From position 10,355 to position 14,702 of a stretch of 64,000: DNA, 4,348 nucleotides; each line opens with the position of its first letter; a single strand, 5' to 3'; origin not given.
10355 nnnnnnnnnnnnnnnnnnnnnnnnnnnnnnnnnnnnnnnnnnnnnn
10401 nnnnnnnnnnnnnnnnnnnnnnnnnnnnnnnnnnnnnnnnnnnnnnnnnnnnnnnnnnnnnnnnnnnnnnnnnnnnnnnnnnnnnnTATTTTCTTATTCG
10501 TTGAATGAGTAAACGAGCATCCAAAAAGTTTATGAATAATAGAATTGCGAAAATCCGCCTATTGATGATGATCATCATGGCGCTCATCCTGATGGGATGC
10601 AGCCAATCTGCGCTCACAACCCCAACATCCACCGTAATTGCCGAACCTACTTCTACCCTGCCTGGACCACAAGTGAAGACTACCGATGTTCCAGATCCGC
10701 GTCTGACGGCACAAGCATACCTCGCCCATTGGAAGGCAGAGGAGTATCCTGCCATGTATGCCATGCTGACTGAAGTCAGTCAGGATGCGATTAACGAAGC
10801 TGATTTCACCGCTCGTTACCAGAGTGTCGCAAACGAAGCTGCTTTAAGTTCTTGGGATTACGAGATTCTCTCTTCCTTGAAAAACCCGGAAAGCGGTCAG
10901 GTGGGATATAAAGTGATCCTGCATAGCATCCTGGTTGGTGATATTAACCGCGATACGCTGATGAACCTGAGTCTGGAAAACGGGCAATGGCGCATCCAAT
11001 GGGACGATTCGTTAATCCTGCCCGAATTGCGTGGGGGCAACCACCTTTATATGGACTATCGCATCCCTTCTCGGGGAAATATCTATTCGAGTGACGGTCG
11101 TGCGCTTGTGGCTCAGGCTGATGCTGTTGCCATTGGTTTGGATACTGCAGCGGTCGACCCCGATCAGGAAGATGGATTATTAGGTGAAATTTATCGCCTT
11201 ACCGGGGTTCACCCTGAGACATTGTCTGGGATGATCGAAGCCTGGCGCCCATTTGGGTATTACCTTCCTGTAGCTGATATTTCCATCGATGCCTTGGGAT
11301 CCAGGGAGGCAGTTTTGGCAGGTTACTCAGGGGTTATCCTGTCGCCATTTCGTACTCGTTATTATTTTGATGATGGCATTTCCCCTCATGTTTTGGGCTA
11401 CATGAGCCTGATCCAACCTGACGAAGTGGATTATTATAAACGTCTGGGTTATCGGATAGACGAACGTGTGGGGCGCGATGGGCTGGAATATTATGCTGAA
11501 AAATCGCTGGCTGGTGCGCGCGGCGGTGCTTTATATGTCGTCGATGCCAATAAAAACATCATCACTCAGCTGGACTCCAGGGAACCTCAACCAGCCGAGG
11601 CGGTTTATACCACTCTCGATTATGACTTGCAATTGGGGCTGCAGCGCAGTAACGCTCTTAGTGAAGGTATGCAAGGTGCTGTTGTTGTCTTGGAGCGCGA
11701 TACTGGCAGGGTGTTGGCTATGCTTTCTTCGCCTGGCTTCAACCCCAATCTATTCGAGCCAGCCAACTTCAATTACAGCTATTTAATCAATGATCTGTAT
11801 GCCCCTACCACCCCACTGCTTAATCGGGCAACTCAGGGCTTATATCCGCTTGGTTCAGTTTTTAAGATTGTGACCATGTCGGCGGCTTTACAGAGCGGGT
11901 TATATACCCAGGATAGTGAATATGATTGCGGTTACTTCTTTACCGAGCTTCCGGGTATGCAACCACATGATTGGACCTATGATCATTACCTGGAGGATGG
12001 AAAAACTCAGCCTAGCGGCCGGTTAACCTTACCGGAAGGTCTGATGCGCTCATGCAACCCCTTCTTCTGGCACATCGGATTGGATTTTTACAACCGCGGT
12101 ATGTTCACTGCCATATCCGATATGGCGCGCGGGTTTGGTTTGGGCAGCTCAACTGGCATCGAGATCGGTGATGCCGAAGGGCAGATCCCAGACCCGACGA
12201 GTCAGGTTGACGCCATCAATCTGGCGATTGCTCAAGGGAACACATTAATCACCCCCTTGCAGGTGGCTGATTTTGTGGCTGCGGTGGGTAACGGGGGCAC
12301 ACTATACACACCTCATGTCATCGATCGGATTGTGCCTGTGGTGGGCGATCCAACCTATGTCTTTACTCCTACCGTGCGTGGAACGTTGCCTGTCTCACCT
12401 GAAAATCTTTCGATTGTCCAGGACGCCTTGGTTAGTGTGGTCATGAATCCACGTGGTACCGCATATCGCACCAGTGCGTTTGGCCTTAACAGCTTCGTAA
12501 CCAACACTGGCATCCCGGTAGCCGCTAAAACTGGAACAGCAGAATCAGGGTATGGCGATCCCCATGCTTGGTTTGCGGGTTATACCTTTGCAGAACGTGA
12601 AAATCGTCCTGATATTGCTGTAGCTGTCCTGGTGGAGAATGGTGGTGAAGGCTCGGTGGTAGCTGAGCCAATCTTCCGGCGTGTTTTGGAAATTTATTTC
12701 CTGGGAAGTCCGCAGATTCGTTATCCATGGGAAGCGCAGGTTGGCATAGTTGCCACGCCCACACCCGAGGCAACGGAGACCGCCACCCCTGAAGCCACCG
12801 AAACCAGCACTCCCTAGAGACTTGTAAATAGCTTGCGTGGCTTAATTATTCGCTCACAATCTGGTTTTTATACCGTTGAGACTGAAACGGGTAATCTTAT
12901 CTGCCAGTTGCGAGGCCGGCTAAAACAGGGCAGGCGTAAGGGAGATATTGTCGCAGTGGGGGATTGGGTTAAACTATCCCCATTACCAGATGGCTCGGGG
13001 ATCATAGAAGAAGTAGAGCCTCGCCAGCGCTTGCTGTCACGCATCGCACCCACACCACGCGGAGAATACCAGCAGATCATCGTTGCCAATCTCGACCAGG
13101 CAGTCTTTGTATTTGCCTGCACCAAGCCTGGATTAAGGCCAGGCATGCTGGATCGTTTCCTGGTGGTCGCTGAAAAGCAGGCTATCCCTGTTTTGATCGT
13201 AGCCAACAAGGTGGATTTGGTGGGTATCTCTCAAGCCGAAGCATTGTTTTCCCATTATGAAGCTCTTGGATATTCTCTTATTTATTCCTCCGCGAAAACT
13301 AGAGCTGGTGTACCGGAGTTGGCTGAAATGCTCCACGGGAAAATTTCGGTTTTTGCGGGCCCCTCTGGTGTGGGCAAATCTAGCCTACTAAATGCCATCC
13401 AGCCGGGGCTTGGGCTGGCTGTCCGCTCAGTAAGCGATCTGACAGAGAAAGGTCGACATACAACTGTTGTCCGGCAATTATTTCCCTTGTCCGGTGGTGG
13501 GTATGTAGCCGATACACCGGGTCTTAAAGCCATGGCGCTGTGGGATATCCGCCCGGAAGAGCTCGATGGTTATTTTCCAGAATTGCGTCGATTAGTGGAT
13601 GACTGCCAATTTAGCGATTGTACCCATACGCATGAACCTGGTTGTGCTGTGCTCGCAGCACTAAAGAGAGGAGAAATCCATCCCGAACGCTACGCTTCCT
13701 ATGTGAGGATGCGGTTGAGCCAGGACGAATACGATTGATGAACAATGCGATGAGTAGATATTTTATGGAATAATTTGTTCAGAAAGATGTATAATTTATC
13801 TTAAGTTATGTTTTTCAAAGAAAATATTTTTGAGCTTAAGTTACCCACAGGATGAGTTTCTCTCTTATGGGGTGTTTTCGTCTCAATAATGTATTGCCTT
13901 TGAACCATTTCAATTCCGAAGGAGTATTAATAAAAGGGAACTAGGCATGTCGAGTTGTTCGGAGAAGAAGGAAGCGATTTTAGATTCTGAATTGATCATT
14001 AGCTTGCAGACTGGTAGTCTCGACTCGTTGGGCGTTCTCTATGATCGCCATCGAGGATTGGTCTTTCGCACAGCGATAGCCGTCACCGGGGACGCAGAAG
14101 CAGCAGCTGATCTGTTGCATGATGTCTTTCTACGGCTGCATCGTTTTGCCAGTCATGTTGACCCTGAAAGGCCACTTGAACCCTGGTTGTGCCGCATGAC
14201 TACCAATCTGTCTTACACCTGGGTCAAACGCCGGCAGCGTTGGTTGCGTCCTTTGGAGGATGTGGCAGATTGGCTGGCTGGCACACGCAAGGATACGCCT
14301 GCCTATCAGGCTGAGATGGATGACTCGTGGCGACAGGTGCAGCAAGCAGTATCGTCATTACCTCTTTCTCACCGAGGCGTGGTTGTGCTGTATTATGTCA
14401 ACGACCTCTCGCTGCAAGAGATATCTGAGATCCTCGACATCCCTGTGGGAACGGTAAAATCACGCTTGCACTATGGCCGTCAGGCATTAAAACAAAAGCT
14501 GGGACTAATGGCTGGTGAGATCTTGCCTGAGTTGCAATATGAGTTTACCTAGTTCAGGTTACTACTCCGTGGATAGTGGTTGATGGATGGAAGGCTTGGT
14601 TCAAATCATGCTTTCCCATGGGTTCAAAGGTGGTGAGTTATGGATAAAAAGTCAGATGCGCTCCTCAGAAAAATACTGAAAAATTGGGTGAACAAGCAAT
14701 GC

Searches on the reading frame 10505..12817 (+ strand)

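Call 65: search_protein_families(library=pfam, proteins=[window:10505-12817:+], max_evalue=0.00001)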
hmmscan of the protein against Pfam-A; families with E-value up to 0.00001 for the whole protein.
window:10505-12817:+ (770 aa): 3 families
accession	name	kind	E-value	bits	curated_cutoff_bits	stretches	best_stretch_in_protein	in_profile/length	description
PF00905.27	Transpeptidase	-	6.1e-52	177.1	22.1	1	391-729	1-299/299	Penicillin binding protein transpeptidase domain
PF03717.20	PBP_dimer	-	9.2e-19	69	24.4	1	188-356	4-179/180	Penicillin-binding Protein dimerisation domain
PF05223.17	MecA_N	-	9.3e-13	48.9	22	1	65-177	2-115/117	NTF2-like N-terminal transpeptidase domain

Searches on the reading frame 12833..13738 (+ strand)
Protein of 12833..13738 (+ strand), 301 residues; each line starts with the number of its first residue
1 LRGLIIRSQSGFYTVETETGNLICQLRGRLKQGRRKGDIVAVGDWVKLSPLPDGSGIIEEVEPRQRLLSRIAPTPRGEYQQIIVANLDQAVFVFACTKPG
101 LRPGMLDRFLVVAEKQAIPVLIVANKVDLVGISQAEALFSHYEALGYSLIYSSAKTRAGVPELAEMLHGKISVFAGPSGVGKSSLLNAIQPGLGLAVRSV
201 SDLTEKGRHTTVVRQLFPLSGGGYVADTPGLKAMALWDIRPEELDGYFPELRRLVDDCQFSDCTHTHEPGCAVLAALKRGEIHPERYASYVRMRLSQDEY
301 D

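Call 65: search_protein_families(library=pfam, proteins=[window:12833-13738:+], max_evalue=0.00001)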
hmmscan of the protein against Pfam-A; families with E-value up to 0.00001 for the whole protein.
window:12833-13738:+ (301 aa): 2 families
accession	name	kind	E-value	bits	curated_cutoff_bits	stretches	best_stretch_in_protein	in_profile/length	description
PF03193.22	RsgA_GTPase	-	1.3e-52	178.6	30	1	61-237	1-174/174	RsgA GTPase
PF16745.11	RsgA_N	-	9.9e-12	44.9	27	1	3-58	2-54/54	RsgA N-terminal domain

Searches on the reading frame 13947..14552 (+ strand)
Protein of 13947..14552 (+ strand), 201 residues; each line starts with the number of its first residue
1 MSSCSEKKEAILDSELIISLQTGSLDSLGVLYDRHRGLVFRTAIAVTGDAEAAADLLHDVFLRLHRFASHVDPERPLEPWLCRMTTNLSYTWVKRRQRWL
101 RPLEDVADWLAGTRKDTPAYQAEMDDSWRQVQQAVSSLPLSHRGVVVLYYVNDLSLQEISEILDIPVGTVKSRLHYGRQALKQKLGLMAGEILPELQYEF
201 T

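Call 65: search_protein_families(library=pfam, proteins=[window:13947-14552:+], max_evalue=0.00001)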
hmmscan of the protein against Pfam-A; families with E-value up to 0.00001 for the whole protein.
window:13947-14552:+ (201 aa): 3 families
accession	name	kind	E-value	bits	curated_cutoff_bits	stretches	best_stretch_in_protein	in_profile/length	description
PF08281.18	Sigma70_r4_2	-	2.6e-13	49.8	25.7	1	129-181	2-54/54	Sigma-70, region 4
PF04542.20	Sigma70_r2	-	3.1e-13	49.8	24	1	31-98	1-70/71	Sigma-70 region 2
PF04545.22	Sigma70_r4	-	4e-12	45.9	24.1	1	135-183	2-50/50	Sigma-70, region 4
